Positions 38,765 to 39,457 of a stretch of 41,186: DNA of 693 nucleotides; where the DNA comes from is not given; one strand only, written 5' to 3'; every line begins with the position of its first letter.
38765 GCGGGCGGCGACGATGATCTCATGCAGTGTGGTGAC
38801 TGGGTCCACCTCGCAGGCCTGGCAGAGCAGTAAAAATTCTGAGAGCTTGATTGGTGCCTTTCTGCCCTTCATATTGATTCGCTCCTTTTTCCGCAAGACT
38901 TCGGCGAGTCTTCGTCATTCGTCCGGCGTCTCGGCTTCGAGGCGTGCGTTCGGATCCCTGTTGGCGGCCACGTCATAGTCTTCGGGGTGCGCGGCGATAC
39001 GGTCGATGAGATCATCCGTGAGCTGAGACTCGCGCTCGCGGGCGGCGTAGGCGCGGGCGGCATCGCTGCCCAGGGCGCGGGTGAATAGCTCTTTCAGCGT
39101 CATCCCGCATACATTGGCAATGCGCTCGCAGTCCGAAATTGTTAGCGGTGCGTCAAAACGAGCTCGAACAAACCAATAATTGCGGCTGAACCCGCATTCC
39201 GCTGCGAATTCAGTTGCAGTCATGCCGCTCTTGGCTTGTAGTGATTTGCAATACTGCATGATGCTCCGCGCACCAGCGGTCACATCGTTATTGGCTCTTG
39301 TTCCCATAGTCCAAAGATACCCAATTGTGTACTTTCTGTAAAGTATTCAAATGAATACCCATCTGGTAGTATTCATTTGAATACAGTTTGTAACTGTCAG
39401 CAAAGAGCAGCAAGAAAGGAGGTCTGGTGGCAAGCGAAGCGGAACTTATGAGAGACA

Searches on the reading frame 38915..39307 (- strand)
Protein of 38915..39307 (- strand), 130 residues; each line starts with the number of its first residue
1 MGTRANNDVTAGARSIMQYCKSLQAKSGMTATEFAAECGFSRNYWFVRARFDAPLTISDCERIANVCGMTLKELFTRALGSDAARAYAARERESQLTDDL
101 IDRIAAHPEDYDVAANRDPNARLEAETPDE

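Call 75: search_protein_families(library=pfam, proteins=[window:38915-39307:-], max_evalue=0.01)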
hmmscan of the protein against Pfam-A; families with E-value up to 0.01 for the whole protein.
window:38915-39307:- (130 aa): 1 family
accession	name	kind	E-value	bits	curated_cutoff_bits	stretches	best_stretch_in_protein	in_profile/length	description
PF13560.12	HTH_31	-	0.0026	18.5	27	0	21-70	7-57/64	Helix-turn-helix domain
